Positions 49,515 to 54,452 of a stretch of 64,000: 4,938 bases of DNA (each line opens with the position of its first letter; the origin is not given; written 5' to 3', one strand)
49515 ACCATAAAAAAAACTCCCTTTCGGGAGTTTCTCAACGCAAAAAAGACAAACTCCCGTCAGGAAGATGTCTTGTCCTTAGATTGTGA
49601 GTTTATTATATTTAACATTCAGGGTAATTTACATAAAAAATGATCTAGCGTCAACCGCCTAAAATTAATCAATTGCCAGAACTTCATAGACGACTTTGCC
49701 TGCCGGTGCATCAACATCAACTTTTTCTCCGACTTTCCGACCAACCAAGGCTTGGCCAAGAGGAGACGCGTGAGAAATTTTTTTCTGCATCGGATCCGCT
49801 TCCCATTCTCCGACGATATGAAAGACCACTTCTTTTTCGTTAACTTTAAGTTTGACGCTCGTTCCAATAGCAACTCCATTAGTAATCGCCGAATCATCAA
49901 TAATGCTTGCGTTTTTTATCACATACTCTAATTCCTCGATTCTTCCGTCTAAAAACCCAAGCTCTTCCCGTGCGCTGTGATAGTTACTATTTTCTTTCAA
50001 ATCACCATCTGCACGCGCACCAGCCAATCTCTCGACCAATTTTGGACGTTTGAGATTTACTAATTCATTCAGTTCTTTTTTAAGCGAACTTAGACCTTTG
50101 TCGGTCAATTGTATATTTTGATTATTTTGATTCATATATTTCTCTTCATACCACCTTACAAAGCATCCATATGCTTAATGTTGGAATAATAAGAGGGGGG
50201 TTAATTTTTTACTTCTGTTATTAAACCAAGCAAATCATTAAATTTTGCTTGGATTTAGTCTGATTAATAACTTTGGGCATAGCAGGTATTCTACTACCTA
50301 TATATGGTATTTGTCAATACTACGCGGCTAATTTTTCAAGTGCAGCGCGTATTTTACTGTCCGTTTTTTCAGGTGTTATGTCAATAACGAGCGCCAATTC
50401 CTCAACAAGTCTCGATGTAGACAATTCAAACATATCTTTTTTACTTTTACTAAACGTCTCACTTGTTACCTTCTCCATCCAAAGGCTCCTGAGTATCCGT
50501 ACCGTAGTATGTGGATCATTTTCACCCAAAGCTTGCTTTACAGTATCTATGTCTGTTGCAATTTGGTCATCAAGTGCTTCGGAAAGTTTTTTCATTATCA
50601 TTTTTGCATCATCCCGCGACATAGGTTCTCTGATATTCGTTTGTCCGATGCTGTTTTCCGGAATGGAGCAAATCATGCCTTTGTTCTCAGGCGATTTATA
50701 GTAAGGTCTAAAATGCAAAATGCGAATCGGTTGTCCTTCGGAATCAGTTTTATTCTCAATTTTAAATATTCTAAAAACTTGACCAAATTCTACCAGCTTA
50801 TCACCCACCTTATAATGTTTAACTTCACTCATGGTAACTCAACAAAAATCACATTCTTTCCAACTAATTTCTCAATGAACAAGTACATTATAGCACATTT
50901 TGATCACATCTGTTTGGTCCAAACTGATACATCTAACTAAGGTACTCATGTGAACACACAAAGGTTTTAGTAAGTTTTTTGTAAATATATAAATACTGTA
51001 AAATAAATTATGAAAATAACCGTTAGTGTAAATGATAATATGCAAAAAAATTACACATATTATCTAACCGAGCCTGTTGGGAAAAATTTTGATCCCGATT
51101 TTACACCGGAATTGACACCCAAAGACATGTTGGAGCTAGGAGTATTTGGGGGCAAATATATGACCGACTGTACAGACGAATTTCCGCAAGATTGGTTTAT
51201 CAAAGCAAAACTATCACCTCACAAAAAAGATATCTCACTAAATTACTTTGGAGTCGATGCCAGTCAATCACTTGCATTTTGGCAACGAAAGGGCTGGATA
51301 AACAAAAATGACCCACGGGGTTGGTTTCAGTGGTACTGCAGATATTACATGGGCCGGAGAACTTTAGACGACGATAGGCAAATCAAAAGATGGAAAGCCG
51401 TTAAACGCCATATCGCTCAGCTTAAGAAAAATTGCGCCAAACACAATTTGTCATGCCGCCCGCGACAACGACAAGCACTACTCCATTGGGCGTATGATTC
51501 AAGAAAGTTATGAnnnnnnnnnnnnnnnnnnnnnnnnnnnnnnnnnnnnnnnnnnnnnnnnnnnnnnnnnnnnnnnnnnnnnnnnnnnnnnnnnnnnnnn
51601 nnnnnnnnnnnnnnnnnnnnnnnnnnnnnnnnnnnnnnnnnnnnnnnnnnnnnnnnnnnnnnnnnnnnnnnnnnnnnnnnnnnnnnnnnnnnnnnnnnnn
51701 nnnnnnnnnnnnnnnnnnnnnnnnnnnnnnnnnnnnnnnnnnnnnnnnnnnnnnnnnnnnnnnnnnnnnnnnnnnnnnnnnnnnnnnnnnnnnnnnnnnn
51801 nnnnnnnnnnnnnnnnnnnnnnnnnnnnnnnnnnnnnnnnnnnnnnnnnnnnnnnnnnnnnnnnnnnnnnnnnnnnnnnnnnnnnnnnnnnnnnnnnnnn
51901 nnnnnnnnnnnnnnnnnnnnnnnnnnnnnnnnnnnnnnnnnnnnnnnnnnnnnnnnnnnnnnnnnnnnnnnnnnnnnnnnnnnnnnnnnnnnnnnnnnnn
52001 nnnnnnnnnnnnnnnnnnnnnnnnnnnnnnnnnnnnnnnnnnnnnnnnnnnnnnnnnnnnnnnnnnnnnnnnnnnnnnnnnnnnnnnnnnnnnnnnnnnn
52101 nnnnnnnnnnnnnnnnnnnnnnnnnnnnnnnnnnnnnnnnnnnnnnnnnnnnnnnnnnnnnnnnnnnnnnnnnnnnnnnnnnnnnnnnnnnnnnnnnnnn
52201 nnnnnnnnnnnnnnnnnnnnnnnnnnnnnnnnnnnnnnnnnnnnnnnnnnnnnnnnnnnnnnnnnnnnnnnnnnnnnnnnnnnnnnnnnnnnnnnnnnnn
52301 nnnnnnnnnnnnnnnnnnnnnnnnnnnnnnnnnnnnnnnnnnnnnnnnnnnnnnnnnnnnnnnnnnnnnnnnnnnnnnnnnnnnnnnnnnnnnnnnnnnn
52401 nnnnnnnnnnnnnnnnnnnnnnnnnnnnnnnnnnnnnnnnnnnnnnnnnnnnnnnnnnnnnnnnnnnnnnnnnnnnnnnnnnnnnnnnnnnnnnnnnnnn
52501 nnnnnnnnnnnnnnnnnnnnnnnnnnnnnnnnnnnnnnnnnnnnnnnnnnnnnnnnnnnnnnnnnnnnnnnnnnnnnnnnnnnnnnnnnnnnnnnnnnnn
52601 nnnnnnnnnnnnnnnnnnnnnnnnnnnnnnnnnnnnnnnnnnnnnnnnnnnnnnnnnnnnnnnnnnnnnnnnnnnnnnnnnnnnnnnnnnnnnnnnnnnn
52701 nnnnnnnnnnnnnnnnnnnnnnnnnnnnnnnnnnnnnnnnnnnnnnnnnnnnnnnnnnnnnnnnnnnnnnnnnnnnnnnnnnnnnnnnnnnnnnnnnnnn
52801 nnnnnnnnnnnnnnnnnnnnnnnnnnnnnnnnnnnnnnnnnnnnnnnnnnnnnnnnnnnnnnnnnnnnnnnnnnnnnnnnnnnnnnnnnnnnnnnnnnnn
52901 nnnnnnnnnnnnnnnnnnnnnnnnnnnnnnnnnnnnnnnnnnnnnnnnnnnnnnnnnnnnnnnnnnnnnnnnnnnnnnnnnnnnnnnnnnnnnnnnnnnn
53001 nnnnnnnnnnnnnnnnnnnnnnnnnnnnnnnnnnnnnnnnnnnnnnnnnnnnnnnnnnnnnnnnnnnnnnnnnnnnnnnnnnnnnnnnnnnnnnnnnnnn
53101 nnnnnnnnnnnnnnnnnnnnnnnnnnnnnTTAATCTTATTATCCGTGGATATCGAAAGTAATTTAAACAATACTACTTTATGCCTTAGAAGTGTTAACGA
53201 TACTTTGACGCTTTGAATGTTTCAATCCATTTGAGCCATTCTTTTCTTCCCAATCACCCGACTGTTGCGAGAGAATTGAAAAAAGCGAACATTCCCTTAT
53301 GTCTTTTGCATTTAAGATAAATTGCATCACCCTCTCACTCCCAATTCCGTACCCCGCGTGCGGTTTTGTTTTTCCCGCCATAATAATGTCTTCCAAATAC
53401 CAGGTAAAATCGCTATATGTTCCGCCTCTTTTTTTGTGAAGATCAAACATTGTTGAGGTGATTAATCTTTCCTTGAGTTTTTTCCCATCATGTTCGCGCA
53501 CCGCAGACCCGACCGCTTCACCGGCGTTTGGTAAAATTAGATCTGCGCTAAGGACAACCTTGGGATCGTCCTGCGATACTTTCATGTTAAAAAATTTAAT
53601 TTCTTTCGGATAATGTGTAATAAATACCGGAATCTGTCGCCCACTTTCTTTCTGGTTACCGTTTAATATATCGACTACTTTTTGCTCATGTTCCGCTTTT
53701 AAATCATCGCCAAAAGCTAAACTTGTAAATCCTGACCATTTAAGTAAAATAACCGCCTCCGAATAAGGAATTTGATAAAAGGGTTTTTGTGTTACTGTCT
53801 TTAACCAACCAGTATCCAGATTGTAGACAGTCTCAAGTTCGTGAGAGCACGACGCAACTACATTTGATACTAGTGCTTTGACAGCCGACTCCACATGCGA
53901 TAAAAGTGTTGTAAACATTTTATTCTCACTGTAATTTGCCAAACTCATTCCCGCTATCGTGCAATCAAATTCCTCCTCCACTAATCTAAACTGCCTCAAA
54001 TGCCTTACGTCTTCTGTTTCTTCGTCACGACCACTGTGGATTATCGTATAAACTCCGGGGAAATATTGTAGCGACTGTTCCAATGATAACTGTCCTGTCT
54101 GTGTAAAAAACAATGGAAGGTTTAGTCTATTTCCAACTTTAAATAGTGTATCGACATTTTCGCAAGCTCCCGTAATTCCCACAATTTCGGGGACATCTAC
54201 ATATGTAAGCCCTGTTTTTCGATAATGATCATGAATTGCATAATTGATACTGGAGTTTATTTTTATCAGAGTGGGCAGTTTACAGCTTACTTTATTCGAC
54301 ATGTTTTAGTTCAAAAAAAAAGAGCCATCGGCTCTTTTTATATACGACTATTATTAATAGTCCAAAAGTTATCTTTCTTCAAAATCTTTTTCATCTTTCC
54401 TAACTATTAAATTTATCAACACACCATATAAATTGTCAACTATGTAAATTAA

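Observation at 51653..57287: Two copies of a ~95-nt structured element with a compensatory stem mutation, bracketing a 5.4-kb block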

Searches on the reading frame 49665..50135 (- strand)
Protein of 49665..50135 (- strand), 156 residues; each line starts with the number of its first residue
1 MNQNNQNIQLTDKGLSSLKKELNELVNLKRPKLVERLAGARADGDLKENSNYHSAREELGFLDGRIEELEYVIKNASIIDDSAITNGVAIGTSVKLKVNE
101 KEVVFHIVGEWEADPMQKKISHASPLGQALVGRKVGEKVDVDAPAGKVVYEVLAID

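Call 10: search_protein_families(library=pfam, proteins=[window:49665-50135:-])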
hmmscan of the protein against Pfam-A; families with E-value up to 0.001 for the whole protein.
window:49665-50135:- (156 aa): 2 families
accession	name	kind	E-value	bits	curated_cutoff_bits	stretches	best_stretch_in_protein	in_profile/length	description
PF03449.20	GreA_GreB_N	-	2.8e-23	82.3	24.5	1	8-78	1-71/71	Transcription elongation factor, N-terminal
PF01272.25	GreA_GreB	-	3e-23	82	26.9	1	87-155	5-75/77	Transcription elongation factor, GreA/GreB, C-term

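Call 27: find_encoding_contigs(protein=window:49665-50135:-, flank=10000, max_places=10)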
Protein window:49665-50135:- (156 aa): no gene with exactly this product is on record in the collection.

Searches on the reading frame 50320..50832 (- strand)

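Call 10: search_protein_families(library=pfam, proteins=[window:50320-50832:-])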
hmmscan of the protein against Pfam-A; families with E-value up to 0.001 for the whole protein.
window:50320-50832:- (170 aa): 1 family
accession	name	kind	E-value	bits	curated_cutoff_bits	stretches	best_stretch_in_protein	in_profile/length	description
PF21095.3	CarD_C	-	0.0005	20.5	23.1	1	105-161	31-86/87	CarD, C-terminal domain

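Call 85: search_protein_families(library=ncbifam, proteins=[window:50320-50832:-], max_evalue=0.001)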
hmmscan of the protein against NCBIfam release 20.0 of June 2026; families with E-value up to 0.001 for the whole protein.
window:50320-50832:- (170 aa): 0 families

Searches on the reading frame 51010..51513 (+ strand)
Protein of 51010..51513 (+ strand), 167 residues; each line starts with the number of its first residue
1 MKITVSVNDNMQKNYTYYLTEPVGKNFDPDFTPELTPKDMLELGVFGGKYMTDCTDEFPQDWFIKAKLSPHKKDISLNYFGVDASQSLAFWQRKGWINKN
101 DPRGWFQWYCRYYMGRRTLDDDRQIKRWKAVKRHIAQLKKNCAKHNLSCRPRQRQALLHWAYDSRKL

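Call 10: search_protein_families(library=pfam, proteins=[window:51010-51513:+])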
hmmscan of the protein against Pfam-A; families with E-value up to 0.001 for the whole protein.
window:51010-51513:+ (167 aa): 0 families

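Call 13: find_encoding_contigs(protein=window:51010-51513:+, flank=10000, max_places=10)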
Protein window:51010-51513:+ (167 aa): no gene with exactly this product is on record in the collection.

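Call 36: find_homologous_proteins(query=window:51010-51513:+)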
Query window:51010-51513:+ (167 aa): 8000 proteins with E <= 0.001 among 8000 candidates; the best 120 are listed.
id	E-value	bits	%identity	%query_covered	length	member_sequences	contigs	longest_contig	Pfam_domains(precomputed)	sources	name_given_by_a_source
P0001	2.3e-115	401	100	100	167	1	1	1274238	-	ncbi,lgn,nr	ncbi:hypothetical protein IPM62_05195 [Candidatus Woesebacteria bacterium]|nr:MAG: hypothetical prot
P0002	4.1e-88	312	77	100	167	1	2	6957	-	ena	-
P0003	6.6e-88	311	77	100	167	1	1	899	-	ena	-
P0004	1.9e-87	310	75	100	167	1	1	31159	-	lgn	-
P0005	2.6e-87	309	72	100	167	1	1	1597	-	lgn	-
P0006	3.6e-87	309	74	98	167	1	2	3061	-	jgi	jgi:hypothetical protein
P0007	3.9e-87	309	77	98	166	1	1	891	-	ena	-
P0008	5.1e-87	308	76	99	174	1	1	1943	-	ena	-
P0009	8.4e-87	308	76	98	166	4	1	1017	-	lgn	-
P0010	2.3e-86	306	75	98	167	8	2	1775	-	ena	-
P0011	3.0e-86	306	74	100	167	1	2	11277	-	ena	-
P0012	3.4e-86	306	75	100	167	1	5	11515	-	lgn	-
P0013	3.5e-86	306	76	99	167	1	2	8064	-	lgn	-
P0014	4.1e-86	306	74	100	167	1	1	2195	-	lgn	-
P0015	6.3e-86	305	78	100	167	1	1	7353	-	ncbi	-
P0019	1.3e-85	304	76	100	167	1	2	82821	-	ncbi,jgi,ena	-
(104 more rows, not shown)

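Call 41: find_encoding_contigs(protein=P0019, flank=6000, max_places=3)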
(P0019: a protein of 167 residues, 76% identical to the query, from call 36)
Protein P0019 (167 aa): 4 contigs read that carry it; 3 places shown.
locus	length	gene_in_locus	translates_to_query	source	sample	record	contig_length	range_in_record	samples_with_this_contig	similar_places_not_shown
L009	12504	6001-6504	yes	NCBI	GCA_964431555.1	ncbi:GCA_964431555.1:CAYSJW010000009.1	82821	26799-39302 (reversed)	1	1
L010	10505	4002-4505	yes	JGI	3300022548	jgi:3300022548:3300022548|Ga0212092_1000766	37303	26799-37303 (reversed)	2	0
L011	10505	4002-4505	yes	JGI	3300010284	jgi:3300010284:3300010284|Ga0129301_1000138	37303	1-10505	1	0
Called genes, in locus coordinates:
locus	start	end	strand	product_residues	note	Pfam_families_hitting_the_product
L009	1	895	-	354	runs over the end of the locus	PF00953:Glycos_transf_4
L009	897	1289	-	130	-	-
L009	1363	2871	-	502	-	-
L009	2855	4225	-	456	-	-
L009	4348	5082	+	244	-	PF06271:RDD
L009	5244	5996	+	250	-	PF06966:DUF1295, PF02544:Steroid_dh (weak)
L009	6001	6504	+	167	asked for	-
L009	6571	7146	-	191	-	PF02469:Fasciclin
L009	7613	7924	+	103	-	PF13545:HTH_Crp_2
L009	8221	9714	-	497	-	PF13632:Glyco_trans_2_3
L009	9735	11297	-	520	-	PF00133:tRNA-synt_1, PF09334:tRNA-synt_1g, PF00133:tRNA-synt_1, PF01406:tRNA-synt_1e (weak), PF08264:Anticodon_1 (weak)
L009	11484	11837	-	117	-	PF01371:Trp_repressor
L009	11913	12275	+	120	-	-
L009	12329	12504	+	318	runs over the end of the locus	PF02646:RmuC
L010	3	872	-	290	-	?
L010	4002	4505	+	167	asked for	-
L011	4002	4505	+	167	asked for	-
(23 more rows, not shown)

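Call 42: find_encoding_contigs(protein=P0004, flank=6000, max_places=3)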
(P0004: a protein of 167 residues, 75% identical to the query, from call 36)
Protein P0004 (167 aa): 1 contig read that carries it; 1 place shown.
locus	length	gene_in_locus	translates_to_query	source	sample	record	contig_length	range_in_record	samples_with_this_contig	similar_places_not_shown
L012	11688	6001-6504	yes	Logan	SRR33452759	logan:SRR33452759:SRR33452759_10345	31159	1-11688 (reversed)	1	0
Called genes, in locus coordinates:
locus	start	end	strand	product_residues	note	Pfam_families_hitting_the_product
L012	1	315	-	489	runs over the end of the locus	PF01336:tRNA_anti-codon, PF00152:tRNA-synt_2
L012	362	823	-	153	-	PF03449:GreA_GreB_N, PF01272:GreA_GreB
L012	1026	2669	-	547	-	-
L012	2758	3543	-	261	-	PF06966:DUF1295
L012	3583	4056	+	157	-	PF03073:TspO_MBR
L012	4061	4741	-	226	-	-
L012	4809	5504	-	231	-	-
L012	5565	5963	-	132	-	-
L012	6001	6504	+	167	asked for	-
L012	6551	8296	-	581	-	PF00664:ABC_membrane, PF00005:ABC_tran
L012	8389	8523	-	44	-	-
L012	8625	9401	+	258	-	-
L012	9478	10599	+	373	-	-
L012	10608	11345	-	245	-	PF00027:cNMP_binding, PF13545:HTH_Crp_2, PF00325:Crp (weak)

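Call 85: search_protein_families(library=ncbifam, proteins=[window:51010-51513:+], max_evalue=0.001)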
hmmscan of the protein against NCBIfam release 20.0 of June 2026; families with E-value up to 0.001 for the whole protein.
window:51010-51513:+ (167 aa): 0 families

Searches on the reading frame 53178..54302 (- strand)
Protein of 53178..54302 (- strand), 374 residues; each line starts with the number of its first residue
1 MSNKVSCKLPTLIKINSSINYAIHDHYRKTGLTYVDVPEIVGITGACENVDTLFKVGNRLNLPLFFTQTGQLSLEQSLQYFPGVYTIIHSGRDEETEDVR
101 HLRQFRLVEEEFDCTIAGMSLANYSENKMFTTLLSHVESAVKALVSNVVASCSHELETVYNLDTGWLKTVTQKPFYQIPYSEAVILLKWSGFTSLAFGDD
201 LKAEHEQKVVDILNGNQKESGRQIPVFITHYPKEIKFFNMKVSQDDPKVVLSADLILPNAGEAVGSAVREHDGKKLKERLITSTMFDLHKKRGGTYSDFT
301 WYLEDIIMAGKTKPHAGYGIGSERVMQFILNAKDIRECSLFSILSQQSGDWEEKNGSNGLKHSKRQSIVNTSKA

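Call 10: search_protein_families(library=pfam, proteins=[window:53178-54302:-])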
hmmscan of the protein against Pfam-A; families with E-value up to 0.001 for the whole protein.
window:53178-54302:- (374 aa): 1 family
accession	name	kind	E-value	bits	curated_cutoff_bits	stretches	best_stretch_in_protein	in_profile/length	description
PF00152.25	tRNA-synt_2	-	5.4e-31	108.2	25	1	11-342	20-305/308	tRNA synthetases class II (D, K and N)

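Call 50: find_homologous_proteins(query=window:53178-54302:-, max_evalue=1e-60)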
Query window:53178-54302:- (374 aa): 608 proteins with E <= 1e-60 among 4038 candidates; the best 120 are listed.
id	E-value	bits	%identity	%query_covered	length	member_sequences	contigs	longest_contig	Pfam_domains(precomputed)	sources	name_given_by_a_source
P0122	2.8e-250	847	100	100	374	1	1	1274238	PF00152.26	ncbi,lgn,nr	ncbi:hypothetical protein IPM62_05205 [Candidatus Woesebacteria bacterium]|nr:MAG: hypothetical prot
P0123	5.8e-167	573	68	93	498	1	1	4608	PF02142.28,PF00152.26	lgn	-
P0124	5.4e-162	557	67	94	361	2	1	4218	PF00152.26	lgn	-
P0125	6.7e-160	550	66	94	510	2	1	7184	PF02142.28,PF00152.26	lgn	-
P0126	1.8e-159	549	67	92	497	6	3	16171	PF02142.28,PF00152.26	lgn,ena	-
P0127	3.6e-146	505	64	97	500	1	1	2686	PF02142.28,PF00152.26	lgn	-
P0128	1.9e-143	496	62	94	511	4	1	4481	PF02142.28,PF00152.26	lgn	-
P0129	4.1e-143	495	64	92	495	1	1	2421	PF02142.28,PF00152.26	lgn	-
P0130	2.5e-142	492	59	99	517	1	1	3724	PF02142.28,PF00152.26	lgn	-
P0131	1.4e-141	490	63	95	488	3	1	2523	PF02142.28,PF00152.26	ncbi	-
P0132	4.0e-141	488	63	92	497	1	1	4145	PF02142.28,PF00152.26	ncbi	-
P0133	1.0e-140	487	64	91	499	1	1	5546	PF02142.28,PF00152.26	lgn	-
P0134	1.1e-140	487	59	98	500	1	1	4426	PF02142.28,PF00152.26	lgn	-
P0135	1.3e-140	487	59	98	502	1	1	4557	PF02142.28,PF00152.26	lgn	-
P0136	1.5e-139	483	64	92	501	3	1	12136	PF02142.28,PF00152.26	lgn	-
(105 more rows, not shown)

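Call 51: find_encoding_contigs(protein=P0126, flank=10000, max_places=3)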
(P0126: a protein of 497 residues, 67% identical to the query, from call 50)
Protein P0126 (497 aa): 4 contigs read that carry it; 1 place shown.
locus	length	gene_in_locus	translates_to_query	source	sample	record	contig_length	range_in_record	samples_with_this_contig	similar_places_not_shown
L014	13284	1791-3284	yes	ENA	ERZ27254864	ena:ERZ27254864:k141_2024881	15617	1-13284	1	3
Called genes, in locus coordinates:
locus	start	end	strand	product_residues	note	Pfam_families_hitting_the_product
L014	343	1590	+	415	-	PF12072:RNase_Y_N, PF00013:KH_1 (weak), PF01966:HD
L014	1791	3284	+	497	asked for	PF00152:tRNA-synt_2, PF02142:MGS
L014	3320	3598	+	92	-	PF00216:Bac_DNA_binding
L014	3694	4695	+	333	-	PF00005:ABC_tran, PF13304:AAA_21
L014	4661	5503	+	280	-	PF06182:ABC2_membrane_6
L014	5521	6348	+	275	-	PF06182:ABC2_membrane_6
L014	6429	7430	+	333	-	PF01715:IPPT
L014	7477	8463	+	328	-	PF01594:AI-2E_transport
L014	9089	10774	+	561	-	PF05157:MshEN, PF00437:T2SSE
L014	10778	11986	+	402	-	PF00482:T2SSF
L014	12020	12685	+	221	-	-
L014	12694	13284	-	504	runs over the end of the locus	-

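Call 52: find_encoding_contigs(protein=P0124, flank=10000, max_places=3)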
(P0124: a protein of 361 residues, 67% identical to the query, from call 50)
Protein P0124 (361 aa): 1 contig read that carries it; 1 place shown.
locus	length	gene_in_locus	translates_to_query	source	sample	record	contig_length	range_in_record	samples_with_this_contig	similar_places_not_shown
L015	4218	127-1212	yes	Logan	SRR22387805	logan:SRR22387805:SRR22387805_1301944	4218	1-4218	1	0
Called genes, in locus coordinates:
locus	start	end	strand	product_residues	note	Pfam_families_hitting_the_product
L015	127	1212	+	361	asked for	PF00152:tRNA-synt_2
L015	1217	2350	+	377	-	PF01180:DHO_dh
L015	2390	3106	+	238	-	PF00215:OMPdecase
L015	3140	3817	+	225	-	-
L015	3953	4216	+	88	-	?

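Call 85: search_protein_families(library=ncbifam, proteins=[window:53178-54302:-], max_evalue=0.001)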
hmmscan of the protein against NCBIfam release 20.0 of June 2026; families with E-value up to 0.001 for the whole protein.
window:53178-54302:- (374 aa): 11 families
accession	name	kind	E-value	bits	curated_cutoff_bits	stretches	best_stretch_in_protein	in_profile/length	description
NF003037.0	PRK03932.1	equivalog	1.9e-50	172.1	414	1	11-342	131-443/451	asparagine--tRNA ligase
TIGR00457.1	asnS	equivalog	6.7e-50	170.2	342.6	1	11-344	134-449/455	asparagine--tRNA ligase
NF003483.0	PRK05159.1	equivalog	3.5e-30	105.2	353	1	12-341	136-429/438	aspartate--tRNA(Asn) ligase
TIGR00458.1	aspS_nondisc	equivalog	1.4e-22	80.3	368.4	1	11-342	131-420/428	aspartate--tRNA(Asn) ligase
NF005052.0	PRK06462.1-1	equivalog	3.6e-15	55.9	368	1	136-341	161-343/353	asparagine synthetase A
NF005054.0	PRK06462.1-4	equivalog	7.3e-14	51.5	309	1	222-342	201-309/318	asparagine synthetase A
NF005053.0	PRK06462.1-3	equivalog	1.8e-09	37.6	322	1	65-342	20-265/274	asparagine synthetase A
NF005055.0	PRK06462.1-5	equivalog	1.2e-08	34.5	389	1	58-341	81-331/341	asparagine synthetase A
NF001756.1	PRK00484.1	subfamily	5.2e-05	22.1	468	1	133-346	275-487/488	lysine--tRNA ligase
TIGR00499.1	lysS_bact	equivalog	0.00016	20.5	427.6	1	83-347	242-495/496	lysine--tRNA ligase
NF009101.0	PRK12445.1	subfamily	0.00064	18.4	1026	0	15-346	186-503/505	lysine--tRNA ligase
